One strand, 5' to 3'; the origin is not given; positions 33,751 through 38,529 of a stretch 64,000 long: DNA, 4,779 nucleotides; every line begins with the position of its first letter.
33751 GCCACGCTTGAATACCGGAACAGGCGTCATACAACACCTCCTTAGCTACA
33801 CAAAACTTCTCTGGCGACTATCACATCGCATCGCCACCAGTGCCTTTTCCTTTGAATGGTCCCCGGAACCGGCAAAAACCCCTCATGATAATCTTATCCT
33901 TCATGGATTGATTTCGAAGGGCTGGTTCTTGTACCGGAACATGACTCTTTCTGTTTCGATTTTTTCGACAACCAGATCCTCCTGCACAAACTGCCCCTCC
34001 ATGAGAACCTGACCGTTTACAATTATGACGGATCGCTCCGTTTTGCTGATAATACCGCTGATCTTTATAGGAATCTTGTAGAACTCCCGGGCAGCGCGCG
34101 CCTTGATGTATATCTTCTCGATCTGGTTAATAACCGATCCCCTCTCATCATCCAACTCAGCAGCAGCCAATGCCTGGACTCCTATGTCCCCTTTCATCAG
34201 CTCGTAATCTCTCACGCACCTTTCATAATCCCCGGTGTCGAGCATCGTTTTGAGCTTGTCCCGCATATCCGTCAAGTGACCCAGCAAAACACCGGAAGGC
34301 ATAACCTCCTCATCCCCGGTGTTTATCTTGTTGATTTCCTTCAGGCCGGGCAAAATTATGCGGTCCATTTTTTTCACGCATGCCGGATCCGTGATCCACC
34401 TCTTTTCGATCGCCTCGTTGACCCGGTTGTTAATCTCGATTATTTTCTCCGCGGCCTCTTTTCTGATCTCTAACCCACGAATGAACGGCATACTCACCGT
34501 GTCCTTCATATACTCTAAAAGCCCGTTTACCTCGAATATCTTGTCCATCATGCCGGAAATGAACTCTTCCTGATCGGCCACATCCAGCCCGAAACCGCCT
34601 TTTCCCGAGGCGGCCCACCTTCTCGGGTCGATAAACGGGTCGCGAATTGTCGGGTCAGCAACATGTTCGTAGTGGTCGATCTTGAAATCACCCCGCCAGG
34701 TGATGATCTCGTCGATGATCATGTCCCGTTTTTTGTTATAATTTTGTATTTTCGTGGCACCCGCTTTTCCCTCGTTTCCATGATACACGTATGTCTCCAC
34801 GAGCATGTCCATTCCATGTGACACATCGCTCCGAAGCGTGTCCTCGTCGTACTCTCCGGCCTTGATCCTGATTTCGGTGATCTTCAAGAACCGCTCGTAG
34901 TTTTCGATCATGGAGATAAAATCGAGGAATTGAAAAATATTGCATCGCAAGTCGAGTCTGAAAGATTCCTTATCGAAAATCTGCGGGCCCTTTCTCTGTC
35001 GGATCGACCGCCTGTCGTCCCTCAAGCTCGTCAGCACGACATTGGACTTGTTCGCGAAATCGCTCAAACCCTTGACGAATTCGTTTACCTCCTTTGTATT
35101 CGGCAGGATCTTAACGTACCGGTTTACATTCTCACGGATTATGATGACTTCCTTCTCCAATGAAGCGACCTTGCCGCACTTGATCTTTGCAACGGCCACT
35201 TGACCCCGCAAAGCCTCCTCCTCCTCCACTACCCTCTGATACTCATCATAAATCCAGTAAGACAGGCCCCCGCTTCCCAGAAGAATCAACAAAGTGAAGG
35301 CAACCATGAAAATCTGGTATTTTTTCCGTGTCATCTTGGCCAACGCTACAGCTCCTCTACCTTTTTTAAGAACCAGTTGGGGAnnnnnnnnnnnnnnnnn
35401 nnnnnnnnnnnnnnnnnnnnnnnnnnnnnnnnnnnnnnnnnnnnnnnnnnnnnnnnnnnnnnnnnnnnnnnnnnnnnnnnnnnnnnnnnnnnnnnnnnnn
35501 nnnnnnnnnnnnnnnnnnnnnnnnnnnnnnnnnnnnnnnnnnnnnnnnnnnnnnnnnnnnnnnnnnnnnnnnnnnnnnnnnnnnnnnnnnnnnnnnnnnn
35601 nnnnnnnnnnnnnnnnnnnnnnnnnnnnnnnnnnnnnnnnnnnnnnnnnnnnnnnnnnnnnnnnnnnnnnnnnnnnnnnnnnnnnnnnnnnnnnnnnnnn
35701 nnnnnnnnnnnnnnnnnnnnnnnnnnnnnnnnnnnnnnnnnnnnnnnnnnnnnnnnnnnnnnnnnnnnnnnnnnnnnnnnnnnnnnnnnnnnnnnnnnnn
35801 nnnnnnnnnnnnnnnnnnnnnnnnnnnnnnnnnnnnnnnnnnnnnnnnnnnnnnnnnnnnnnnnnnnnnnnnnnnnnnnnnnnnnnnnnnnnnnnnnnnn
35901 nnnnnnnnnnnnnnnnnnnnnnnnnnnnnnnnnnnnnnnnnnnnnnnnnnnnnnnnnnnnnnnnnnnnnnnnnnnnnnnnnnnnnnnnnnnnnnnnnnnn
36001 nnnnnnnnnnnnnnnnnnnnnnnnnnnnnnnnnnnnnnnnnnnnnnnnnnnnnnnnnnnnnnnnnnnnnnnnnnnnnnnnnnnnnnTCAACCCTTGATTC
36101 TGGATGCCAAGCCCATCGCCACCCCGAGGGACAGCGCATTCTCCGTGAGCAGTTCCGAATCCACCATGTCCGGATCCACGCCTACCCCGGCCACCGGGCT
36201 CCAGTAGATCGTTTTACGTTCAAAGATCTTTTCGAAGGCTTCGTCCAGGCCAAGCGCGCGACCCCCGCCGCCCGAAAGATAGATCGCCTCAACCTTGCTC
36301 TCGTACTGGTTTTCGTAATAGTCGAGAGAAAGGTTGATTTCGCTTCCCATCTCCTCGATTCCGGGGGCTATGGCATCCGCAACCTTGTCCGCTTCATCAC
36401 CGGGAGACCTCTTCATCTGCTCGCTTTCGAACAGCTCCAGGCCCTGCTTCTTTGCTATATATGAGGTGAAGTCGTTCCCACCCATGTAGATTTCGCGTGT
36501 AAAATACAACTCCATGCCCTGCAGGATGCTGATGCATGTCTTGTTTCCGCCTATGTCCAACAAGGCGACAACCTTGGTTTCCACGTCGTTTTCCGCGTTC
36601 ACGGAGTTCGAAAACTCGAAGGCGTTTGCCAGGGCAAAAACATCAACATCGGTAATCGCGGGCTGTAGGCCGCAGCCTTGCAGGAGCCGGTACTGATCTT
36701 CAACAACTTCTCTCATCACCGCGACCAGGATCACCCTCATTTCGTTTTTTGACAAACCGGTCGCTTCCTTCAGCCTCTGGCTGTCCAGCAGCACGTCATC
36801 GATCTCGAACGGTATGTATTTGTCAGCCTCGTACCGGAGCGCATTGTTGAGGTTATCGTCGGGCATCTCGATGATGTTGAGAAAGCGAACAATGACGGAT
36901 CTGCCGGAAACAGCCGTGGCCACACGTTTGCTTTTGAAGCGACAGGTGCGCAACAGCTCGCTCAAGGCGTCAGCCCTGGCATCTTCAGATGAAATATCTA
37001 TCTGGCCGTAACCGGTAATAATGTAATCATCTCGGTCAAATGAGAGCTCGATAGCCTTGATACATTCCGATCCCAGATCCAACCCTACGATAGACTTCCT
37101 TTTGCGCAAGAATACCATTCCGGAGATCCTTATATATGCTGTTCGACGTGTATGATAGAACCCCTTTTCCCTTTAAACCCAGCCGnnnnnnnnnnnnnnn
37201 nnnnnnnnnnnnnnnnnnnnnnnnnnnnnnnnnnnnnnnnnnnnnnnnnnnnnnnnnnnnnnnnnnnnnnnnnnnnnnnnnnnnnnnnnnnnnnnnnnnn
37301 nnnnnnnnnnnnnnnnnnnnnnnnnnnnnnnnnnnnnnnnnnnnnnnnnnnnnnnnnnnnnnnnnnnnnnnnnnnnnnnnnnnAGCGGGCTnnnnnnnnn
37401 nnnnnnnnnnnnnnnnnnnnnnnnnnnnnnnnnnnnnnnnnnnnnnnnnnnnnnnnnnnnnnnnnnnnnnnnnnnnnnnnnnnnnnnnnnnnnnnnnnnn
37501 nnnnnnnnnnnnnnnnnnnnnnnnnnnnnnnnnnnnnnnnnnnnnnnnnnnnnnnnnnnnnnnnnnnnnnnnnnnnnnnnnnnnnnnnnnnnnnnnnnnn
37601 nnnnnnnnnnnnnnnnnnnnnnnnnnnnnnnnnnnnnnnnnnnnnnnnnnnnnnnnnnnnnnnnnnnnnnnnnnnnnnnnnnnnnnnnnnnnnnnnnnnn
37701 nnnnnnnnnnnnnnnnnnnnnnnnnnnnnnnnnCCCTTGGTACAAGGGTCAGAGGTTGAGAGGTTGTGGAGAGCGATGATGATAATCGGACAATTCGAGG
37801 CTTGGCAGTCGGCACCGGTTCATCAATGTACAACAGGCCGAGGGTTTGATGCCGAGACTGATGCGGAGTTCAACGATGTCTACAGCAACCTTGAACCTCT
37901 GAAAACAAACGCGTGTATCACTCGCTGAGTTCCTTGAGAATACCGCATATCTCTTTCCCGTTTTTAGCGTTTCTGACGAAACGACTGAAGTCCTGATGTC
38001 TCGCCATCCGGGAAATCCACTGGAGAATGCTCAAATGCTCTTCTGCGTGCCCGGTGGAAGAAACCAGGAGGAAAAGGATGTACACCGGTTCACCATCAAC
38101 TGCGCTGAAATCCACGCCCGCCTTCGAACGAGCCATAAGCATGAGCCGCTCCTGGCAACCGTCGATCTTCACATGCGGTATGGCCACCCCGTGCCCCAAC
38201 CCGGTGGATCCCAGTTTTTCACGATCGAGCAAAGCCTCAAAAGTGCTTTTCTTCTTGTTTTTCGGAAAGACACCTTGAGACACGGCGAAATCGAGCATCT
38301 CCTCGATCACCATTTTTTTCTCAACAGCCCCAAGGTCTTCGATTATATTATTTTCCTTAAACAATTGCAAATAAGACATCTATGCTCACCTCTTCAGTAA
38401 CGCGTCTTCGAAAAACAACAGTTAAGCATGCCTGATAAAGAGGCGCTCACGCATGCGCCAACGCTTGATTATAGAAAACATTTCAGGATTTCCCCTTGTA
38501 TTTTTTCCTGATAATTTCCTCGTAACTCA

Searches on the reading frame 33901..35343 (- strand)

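Call 28: search_protein_families(library=pfam, proteins=[window:33901-35343:-], max_evalue=0.001)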
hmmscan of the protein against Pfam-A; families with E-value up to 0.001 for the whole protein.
window:33901-35343:- (480 aa): 2 families
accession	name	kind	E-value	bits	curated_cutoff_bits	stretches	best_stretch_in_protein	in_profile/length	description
PF16537.11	T2SSB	-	3e-09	36.9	28.4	1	436-479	16-59/60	Type II secretion system protein B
PF04350.18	PilO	-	6.2e-08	33.3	22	1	39-188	5-144/145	Pilus assembly protein, PilO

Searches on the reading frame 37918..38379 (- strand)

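Call 67: search_protein_families(library=pfam, proteins=[window:37918-38379:-], max_evalue=0.001)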
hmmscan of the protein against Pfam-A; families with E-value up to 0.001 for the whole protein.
window:37918-38379:- (153 aa): 1 family
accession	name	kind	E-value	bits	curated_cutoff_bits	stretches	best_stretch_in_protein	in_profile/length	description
PF00359.27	PTS_EIIA_2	-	1.3e-29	103.5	27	1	6-150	2-143/144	Phosphoenolpyruvate-dependent sugar phosphotransferase system, EIIA 2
